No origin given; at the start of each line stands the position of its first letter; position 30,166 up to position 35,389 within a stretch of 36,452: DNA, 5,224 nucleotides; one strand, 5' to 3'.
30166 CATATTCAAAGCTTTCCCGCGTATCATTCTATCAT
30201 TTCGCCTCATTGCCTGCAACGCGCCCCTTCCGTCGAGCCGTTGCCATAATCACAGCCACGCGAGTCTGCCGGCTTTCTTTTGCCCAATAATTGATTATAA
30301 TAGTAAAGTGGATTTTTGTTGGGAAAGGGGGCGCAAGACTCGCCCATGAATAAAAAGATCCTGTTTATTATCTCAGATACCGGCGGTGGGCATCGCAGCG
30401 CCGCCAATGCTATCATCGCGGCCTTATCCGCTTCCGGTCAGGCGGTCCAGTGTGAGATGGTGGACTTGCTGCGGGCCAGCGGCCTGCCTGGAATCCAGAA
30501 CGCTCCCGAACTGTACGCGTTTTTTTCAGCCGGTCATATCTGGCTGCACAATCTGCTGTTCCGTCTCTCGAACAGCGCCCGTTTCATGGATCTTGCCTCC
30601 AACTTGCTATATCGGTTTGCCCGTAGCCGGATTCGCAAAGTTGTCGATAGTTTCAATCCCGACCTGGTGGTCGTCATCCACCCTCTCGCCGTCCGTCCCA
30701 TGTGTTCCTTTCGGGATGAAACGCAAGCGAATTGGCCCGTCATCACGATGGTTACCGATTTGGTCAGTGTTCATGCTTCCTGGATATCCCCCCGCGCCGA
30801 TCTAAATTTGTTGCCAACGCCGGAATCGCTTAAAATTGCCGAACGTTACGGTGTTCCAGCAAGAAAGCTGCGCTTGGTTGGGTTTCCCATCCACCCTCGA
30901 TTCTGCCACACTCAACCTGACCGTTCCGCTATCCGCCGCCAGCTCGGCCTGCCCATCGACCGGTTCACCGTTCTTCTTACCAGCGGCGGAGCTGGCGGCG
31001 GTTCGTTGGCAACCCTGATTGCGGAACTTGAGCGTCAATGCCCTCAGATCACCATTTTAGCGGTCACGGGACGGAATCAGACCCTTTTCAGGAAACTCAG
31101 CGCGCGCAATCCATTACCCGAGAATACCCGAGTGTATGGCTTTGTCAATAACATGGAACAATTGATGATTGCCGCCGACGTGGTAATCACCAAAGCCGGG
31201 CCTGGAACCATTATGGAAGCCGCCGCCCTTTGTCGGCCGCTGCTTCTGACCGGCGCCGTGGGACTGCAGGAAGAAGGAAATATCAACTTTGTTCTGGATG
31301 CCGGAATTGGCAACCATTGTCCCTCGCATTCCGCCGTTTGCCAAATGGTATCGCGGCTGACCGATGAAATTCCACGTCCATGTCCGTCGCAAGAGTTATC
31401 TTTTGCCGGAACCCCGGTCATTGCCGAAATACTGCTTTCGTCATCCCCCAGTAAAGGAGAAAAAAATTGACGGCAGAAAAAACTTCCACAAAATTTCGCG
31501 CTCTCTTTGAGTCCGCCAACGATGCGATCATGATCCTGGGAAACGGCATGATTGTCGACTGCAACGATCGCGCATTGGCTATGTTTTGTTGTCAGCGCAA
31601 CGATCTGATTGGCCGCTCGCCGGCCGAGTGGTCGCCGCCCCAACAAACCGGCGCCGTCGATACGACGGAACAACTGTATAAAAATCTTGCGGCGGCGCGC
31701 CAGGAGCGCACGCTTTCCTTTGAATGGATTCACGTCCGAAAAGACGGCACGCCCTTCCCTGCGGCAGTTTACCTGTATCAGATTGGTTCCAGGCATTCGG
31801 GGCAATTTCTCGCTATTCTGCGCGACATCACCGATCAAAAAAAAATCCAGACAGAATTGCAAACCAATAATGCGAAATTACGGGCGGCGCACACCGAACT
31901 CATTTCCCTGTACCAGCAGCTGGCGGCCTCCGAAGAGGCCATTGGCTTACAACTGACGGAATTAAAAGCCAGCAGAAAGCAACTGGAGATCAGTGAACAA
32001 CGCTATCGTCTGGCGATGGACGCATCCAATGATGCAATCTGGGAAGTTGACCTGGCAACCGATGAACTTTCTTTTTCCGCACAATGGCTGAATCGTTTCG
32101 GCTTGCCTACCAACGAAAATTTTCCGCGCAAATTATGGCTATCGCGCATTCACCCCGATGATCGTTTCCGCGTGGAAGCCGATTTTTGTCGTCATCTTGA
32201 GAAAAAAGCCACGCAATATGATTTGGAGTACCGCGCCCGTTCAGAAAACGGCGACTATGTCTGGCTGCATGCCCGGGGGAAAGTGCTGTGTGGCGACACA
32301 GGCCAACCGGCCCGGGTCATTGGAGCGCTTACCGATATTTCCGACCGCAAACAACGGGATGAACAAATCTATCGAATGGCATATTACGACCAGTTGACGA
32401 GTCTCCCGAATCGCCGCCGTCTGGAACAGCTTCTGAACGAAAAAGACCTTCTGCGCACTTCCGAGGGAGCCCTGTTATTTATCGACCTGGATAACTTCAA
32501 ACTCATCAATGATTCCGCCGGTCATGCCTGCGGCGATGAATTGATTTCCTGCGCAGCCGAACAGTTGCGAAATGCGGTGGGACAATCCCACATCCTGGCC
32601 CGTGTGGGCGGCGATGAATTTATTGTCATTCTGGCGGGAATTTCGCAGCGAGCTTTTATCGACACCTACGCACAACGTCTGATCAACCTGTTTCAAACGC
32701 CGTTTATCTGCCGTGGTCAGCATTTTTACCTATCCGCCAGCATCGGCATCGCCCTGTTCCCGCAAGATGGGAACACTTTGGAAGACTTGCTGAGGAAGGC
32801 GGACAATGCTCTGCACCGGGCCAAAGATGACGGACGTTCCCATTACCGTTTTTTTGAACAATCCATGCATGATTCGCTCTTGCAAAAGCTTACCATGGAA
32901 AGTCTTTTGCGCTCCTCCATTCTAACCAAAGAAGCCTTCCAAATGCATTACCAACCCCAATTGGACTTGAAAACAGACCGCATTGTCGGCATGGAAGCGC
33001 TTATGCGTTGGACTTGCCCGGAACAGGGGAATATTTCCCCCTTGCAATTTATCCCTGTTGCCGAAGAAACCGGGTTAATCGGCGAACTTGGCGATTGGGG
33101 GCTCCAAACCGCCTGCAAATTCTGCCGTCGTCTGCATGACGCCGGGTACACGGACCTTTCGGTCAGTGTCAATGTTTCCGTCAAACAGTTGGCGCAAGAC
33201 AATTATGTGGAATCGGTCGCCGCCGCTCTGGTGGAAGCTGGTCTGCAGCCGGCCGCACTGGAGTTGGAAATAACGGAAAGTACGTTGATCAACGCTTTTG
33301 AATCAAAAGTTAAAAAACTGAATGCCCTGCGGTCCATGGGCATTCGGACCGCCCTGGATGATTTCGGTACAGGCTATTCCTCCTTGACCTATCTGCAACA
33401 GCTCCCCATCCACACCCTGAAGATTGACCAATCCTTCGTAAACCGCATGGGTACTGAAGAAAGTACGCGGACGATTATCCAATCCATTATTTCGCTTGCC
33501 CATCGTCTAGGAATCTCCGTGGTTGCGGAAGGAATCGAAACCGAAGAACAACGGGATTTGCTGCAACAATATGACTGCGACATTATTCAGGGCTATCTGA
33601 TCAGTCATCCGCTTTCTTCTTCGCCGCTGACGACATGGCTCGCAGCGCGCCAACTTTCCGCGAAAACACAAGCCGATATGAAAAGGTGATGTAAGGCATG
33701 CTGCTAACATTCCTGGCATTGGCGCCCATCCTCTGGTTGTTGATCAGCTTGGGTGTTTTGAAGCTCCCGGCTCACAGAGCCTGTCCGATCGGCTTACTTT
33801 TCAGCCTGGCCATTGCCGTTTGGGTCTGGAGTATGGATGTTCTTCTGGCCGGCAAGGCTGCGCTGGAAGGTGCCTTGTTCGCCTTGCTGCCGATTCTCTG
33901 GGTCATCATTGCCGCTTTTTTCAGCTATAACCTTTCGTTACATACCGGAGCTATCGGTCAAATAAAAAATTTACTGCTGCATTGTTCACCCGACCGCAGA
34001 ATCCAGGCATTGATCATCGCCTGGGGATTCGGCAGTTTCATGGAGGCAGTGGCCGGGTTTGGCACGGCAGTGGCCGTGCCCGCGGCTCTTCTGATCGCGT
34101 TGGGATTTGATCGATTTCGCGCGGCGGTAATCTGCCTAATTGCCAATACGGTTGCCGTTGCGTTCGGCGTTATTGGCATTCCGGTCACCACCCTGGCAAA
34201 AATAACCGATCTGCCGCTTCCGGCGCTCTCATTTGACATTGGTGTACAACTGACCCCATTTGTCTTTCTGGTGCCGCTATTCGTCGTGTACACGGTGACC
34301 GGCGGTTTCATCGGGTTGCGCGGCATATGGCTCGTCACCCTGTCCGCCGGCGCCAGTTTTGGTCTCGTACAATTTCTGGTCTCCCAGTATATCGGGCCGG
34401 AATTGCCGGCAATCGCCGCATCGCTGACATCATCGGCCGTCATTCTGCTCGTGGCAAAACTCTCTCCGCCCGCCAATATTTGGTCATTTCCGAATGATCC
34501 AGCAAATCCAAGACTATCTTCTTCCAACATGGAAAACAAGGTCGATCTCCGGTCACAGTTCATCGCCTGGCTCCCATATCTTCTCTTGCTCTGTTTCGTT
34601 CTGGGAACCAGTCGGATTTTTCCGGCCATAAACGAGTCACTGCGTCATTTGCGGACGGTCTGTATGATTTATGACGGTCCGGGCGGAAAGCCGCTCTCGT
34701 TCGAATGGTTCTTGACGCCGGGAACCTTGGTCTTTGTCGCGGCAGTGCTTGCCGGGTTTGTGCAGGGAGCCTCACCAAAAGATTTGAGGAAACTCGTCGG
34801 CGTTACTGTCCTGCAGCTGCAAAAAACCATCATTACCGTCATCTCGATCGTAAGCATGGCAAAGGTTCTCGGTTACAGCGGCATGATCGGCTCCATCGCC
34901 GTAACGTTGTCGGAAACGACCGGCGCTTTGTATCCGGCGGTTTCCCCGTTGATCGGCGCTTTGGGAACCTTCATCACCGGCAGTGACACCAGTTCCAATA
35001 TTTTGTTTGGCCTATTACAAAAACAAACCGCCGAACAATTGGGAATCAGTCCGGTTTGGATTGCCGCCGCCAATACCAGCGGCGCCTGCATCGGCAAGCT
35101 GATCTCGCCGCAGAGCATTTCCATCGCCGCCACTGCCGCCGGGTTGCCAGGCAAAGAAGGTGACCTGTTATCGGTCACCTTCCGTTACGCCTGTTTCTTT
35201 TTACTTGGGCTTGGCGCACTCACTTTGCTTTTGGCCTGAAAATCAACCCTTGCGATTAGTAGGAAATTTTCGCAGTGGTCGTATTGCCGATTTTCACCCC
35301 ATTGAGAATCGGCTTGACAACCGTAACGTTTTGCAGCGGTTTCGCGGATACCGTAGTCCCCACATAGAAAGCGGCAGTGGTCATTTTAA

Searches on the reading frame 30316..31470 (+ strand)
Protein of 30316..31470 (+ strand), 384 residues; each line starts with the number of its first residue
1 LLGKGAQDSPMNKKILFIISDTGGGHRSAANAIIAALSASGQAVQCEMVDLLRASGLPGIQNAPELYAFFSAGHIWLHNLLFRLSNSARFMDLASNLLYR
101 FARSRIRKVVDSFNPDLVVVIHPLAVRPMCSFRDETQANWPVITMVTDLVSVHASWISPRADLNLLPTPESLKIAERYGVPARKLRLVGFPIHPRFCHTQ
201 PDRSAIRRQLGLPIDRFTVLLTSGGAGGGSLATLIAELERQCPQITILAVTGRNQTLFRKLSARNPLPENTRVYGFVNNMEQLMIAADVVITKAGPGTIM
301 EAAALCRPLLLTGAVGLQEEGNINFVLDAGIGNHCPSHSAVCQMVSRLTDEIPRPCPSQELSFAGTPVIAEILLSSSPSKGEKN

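Call 24: search_protein_families(library=pfam, proteins=[window:30316-31470:+], max_evalue=0.00001)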
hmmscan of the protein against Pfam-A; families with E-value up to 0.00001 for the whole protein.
window:30316-31470:+ (384 aa): 2 families
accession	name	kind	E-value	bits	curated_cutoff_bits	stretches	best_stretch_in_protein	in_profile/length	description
PF06925.17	MGDG_synth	-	1.1e-18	68.4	25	1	26-192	1-169/169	Monogalactosyldiacylglycerol (MGDG) synthase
PF04101.22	Glyco_tran_28_C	-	1.7e-10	41.6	22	1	219-311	2-96/166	Glycosyltransferase family 28 C-terminal domain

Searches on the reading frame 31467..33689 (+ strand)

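Call 24: search_protein_families(library=pfam, proteins=[window:31467-33689:+], max_evalue=0.00001)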
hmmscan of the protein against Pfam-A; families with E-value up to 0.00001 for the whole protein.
window:31467-33689:+ (740 aa): 7 families
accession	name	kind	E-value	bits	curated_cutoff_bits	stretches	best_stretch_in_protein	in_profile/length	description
PF00563.25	EAL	-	5.7e-72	242.3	31.3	1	486-715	8-236/236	EAL domain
PF00990.26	GGDEF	-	2.9e-43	147.9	23.8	1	305-458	1-160/161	Diguanylate cyclase, GGDEF domain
PF08447.18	PAS_3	-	2.9e-19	69.6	25.6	1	201-287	2-88/89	PAS fold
PF13426.13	PAS_9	-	7.6e-17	61.9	27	1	19-123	2-103/103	PAS domain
PF00989.32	PAS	-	1.8e-14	54.1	22.6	1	9-121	2-113/113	PAS fold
PF13188.13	PAS_8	-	2.3e-12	46.8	21.8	1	9-51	2-46/65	PAS domain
PF08448.16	PAS_4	-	4.5e-10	40.2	23.1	0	14-125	1-109/110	PAS fold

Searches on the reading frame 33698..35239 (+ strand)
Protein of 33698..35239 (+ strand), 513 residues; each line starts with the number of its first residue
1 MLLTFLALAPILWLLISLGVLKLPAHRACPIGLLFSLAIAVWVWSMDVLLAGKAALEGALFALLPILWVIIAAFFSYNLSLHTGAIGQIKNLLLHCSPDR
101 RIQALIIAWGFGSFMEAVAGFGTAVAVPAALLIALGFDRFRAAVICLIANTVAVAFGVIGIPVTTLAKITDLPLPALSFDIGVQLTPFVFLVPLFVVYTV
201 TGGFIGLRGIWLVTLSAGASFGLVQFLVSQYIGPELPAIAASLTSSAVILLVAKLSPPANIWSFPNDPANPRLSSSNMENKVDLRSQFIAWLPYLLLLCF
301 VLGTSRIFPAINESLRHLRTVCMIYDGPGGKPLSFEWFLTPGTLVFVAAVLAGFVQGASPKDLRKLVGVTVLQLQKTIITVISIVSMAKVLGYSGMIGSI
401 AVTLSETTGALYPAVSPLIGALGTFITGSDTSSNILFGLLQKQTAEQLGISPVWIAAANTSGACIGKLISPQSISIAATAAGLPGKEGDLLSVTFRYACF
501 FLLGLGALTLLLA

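Call 24: search_protein_families(library=pfam, proteins=[window:33698-35239:+], max_evalue=0.00001)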
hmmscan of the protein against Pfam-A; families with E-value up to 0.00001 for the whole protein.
window:33698-35239:+ (513 aa): 2 families
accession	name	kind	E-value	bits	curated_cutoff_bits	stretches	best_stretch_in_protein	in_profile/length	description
PF02652.20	Lactate_perm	-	1.5e-133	446.7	27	1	5-511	4-521/522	L-lactate permease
PF03553.21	Na_H_antiporter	-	5.8e-06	26.2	23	1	377-502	163-291/303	Na+/H+ antiporter family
